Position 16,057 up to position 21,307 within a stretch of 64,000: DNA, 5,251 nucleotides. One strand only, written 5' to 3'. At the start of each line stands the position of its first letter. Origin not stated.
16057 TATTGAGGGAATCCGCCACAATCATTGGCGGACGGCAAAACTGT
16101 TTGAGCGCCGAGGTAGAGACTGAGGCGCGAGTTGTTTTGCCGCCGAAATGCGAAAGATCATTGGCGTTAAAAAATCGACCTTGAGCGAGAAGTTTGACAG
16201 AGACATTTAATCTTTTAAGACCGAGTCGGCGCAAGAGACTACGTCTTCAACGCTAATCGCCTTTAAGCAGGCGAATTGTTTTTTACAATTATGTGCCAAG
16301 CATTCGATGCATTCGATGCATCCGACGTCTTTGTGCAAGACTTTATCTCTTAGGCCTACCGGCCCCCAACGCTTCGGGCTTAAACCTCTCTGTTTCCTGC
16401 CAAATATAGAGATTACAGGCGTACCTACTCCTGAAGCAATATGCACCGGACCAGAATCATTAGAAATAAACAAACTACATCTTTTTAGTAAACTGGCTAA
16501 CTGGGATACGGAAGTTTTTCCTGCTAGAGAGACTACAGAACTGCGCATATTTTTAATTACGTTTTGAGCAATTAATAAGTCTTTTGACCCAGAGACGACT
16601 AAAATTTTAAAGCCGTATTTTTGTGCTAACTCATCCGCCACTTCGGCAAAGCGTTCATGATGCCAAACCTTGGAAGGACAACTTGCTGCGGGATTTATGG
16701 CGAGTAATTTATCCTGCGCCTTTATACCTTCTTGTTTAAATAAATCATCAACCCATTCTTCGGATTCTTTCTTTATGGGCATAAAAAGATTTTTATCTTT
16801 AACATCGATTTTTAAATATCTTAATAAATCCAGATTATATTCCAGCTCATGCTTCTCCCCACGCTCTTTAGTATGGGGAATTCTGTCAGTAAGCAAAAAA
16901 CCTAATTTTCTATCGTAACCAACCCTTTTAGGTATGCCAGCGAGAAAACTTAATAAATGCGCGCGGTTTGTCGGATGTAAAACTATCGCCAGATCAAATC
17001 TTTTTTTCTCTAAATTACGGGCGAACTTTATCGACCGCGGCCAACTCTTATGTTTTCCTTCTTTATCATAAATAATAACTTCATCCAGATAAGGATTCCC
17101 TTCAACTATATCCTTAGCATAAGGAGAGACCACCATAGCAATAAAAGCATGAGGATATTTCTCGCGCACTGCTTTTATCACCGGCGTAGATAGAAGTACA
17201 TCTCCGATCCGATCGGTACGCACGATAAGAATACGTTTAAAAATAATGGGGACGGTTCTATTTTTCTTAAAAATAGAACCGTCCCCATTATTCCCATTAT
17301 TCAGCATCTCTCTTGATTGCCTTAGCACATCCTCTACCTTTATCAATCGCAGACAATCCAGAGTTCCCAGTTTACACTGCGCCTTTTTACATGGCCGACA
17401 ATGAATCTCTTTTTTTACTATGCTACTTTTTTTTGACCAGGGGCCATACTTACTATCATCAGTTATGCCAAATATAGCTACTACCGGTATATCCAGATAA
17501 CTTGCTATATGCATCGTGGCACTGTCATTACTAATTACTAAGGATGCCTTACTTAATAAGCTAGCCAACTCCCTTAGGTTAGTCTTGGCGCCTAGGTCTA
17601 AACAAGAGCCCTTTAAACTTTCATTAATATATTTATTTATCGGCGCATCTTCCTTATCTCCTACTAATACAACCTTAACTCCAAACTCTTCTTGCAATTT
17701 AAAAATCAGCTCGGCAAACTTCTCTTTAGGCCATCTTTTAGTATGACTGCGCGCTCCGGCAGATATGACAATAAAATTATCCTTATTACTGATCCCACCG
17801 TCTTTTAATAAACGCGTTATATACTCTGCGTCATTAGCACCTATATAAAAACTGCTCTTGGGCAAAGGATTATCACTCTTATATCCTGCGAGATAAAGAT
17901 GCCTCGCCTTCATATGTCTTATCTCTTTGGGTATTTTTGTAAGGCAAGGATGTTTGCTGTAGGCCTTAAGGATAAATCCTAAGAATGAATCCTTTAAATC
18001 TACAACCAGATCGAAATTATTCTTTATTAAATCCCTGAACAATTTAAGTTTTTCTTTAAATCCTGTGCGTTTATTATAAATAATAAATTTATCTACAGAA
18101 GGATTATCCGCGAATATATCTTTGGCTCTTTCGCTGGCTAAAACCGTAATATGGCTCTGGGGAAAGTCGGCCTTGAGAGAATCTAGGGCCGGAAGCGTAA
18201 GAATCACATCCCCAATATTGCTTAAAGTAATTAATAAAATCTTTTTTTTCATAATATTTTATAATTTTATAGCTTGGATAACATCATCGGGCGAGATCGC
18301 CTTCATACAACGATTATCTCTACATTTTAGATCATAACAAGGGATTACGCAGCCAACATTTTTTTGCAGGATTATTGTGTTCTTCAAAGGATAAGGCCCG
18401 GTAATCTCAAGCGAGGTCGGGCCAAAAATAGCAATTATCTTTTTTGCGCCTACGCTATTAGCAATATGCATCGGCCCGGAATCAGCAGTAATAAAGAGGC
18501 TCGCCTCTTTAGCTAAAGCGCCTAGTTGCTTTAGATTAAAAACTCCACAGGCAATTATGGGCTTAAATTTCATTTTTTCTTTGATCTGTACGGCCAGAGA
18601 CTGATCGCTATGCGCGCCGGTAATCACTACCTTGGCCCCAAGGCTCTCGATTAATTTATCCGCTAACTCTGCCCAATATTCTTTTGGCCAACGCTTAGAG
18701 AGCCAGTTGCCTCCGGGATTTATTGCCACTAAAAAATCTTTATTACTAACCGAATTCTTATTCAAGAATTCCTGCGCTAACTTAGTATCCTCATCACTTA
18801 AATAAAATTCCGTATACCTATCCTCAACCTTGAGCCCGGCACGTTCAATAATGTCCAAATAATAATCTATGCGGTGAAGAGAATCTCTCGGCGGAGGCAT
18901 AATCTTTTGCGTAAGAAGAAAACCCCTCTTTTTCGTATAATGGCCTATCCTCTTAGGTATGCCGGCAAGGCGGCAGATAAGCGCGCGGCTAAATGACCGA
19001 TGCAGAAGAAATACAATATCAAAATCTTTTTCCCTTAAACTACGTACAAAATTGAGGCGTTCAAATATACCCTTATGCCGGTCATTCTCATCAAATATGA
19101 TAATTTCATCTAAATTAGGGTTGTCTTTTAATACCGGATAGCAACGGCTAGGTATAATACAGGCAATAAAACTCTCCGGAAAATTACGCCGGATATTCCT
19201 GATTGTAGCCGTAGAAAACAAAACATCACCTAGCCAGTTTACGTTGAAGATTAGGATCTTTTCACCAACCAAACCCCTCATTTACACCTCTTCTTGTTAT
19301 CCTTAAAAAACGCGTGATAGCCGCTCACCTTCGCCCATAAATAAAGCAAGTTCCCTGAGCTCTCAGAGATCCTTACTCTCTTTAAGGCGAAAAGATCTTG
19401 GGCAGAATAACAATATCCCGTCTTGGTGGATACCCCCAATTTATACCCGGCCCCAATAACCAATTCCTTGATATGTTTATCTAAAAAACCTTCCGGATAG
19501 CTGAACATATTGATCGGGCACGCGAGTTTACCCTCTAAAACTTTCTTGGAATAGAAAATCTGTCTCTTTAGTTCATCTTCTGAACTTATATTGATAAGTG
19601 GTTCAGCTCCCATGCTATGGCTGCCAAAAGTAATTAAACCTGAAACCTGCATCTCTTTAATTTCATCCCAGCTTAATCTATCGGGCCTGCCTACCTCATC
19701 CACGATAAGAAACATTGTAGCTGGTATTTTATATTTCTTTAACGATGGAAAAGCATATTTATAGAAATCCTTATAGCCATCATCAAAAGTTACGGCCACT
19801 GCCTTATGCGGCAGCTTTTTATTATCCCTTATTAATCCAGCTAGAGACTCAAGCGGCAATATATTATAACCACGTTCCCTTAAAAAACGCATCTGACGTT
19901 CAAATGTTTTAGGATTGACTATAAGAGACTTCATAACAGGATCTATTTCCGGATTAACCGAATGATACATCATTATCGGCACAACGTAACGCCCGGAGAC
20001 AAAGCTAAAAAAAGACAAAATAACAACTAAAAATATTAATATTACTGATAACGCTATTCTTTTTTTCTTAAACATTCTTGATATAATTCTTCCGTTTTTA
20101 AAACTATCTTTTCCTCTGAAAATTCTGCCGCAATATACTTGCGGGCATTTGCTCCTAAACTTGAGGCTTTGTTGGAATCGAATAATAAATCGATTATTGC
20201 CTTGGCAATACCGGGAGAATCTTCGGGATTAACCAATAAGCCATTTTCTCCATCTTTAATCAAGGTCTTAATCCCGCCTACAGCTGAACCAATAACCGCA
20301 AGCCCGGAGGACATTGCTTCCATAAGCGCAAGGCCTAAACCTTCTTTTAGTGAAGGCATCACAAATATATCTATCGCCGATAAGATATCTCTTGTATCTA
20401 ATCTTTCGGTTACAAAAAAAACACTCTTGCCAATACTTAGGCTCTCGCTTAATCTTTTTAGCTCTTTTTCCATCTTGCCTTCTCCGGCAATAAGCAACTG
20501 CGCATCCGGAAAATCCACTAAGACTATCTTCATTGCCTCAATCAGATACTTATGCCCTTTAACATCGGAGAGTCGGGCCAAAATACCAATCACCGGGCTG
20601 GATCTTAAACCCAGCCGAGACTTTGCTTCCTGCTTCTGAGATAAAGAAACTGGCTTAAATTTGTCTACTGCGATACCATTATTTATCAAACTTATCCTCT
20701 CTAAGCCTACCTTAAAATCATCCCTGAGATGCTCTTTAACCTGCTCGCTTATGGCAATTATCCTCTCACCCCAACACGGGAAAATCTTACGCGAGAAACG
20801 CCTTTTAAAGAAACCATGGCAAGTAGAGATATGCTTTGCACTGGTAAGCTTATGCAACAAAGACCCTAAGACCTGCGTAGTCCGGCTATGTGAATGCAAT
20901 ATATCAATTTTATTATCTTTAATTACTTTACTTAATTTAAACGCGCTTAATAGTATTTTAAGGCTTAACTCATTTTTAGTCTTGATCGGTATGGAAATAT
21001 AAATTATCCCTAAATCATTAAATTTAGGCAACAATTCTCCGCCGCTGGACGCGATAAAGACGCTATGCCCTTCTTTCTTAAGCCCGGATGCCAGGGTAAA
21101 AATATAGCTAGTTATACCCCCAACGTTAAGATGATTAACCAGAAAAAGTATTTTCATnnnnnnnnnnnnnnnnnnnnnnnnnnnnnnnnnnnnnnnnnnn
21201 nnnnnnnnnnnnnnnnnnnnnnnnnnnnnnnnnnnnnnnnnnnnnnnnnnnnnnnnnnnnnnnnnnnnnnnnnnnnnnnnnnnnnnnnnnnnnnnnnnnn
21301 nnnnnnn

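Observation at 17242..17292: Perfect 51-bp palindrome lies in frame as the linker of a GT9-GT9 fusion gene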

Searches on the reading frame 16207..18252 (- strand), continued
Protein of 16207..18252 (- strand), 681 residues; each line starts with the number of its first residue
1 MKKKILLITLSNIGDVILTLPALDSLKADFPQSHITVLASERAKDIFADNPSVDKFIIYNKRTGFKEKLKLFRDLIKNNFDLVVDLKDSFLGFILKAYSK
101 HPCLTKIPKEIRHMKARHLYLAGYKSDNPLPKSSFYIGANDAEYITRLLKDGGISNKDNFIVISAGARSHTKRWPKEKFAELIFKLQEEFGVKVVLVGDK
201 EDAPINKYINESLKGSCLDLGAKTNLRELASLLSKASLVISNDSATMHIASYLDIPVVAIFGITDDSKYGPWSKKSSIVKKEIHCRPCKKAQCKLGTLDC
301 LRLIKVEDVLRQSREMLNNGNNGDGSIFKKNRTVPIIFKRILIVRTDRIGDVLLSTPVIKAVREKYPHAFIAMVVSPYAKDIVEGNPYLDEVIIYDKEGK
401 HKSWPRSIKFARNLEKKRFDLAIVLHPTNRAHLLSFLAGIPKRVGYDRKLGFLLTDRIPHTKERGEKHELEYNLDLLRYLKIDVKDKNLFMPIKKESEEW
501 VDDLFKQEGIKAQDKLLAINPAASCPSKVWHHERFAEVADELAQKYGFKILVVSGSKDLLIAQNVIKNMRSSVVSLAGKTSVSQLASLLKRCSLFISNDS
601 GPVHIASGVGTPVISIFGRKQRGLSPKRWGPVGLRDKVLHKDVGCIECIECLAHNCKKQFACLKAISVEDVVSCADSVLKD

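Call 64: predict_structure(alignment_id=A1)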
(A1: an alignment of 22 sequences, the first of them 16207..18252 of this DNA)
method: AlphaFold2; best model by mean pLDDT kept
length: 681 residues; sequences in the alignment: 22
mean_pLDDT: 81.4   pTM: 0.76
mean pLDDT of the five models: 81.4, 80.7, 79.8, 74.2, 73.4
residues with pLDDT >= 90: 233; 70-90: 320; 50-70: 73; < 50: 55
segments of 3 or more residues with pLDDT < 50: 286-296, 320-335, 456-464, 621-625, 644-656
pLDDT, mean of each block of 10 residues (from residue 1): 83 84 88 90 87 90 86 88 83 78 69 86 68 80 94 88 76 81 92 91 90 90 91 94 90 91 72 87 53 47 84 79 33 57 87 88 86 91 88 90 90 88 80 85 74 48 57 78 82 91 94 94 75 94 96 90 94 93 93 92 89 79 52 80 50 50 84 92 59
secondary structure, 60 per line:
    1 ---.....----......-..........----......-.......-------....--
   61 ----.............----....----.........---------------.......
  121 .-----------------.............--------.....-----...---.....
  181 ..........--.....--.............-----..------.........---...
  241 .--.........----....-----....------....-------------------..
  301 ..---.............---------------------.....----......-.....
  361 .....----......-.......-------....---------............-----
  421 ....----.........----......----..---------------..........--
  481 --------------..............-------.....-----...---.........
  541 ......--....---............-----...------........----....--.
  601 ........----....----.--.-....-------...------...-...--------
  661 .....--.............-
elements in order (helices of 4 or more, strands of 3 or more residues): E4-8 H13-18 H20-29 E34-39 H41-47 E55-58 H65-77 E82-85 H90-98 H114-121 H139-151 E160-164 H176-190 E193-197 H200-212 H226-234 E238-241 H244-252 E257-260 H266-269 E276-279 H299-302 H306-318 E340-344 H349-354 H356-365 E370-375 H377-383 E391-394 H404-415 E421-424 H429-437 E442-447 H469-478 H495-508 E516-520 H532-546 E549-552 H556-567 E573-575 H582-589 E594-597 H600-608 E613-616 H626-629 E637-639 H661-665 H668-680

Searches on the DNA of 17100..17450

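Call 23: search_rna_families(source=window, start=17100, end=17450, threshold=evalue, max_evalue=10)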
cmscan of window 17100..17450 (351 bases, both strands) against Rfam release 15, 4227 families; matches with E-value up to 10: 16.
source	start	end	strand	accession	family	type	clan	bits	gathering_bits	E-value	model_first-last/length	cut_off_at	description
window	17172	17301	-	RF02864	sRNA_0030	Gene; sRNA;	-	26.6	123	0.0024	1-165/165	no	Enterococcus sRNA 30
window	17217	17299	+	RF02316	TtnuHACA9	Gene; snRNA; snoRNA; HACA-box;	-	26.3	100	0.028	1-135/135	no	Tetrahymena snoRNA TtnuHACA9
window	17243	17291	-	RF03747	mir-4536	Gene; miRNA;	-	25.4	76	0.017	1-88/88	no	mir-4536 microRNA precursor family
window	17243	17291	+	RF03747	mir-4536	Gene; miRNA;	-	25.4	76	0.018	1-88/88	no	mir-4536 microRNA precursor family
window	17240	17292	-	RF04055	mir-1261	Gene; miRNA;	-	25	91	0.013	1-82/82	no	mir-1261 microRNA precursor family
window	17242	17292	+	RF03594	mir-3817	Gene; miRNA;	-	24.3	90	0.015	20-70/89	no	mir-3817 microRNA precursor family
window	17236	17297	-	RF00722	mir-451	Gene; miRNA;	-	24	66.5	0.005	1-71/71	no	mir-451 microRNA precursor family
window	17249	17285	-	RF00207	K10_TLS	Cis-reg;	-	22.9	43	0.02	1-48/48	no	K10 transport/localisation element (TLS)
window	17237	17298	+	RF00722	mir-451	Gene; miRNA;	-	22.8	66.5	0.011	1-71/71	no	mir-451 microRNA precursor family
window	17240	17294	-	RF03792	MIR6462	Gene; miRNA;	-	21.2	96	0.21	1-119/119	no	MIR6462 microRNA precursor family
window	17240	17292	-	RF03636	MIR4376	Gene; miRNA;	-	20.9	60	0.062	1-88/88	no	MIR4376 microRNA precursor family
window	17237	17344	+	RF01456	VrrA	Gene; antisense;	-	20.5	50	0.28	1-140/140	no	Vibrio regulatory RNA of OmpA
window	17164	17299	+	RF01437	S_pombe_snR10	Gene; snRNA; snoRNA; HACA-box;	CL00031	19.1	50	2.5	1-167/167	no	small nucleolar RNA snR10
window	17242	17416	-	RF02376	antisense_SR1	Gene; sRNA;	-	15.4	45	0.81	1-210/210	no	SR1 sRNA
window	17100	17288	+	RF01582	RUF4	Gene; sRNA;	-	15.2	55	1.2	83-277/277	5'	RNA of unknown function RUF4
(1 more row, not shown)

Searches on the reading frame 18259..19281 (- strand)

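Call 7: search_protein_families(library=pfam, proteins=[window:18259-19281:-], max_evalue=0.001)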
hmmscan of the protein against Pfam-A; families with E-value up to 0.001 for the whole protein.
window:18259-19281:- (340 aa): 1 family
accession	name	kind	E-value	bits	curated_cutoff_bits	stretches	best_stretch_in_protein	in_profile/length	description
PF01075.23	Glyco_transf_9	-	1.9e-40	139.2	22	1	76-311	2-233/247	Glycosyltransferase family 9 (heptosyltransferase)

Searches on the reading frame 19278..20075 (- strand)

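Call 7: search_protein_families(library=pfam, proteins=[window:19278-20075:-], max_evalue=0.001)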
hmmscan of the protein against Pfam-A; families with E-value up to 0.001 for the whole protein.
window:19278-20075:- (265 aa): 1 family
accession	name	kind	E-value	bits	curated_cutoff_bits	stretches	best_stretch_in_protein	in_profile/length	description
PF01522.26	Polysacc_deac_1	-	6.3e-23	81.5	23.1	1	86-212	2-122/124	Polysaccharide deacetylase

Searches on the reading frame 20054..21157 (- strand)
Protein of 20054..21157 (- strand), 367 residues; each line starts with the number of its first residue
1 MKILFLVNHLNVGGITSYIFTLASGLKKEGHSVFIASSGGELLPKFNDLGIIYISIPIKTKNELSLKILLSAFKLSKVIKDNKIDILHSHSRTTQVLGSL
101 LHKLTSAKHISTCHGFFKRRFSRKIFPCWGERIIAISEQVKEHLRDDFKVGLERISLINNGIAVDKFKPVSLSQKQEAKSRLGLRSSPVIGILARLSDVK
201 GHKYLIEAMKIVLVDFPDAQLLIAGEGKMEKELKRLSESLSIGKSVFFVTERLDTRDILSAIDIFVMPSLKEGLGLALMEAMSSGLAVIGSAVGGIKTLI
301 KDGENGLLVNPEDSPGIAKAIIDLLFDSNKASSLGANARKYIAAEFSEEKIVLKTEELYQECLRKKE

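Call 7: search_protein_families(library=pfam, proteins=[window:20054-21157:-], max_evalue=0.001)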
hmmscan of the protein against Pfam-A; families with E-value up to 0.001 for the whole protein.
window:20054-21157:- (367 aa): 6 families
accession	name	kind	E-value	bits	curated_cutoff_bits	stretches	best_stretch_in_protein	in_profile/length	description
PF00534.26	Glycos_transf_1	-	3.4e-40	137.8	26.4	1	180-340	7-171/172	Glycosyl transferases group 1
PF13692.12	Glyco_trans_1_4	-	4.5e-36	124.7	27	1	188-325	2-140/142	Glycosyl transferases group 1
PF13439.12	Glyco_transf_4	-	1.8e-24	87.1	28.5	1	12-165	1-169/170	Glycosyltransferase Family 4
PF13477.12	Glyco_trans_4_2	-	1.1e-10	42.3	23.4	1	2-116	1-109/139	Glycosyl transferase 4-like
PF13579.12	Glyco_trans_4_4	-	3.7e-10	40.8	29.7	1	13-161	1-158/158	Glycosyl transferase 4-like domain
PF20706.3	GT4-conflict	-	1.4e-08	34.5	26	1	184-346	194-376/385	Family 4 Glycosyltransferase in conflict systems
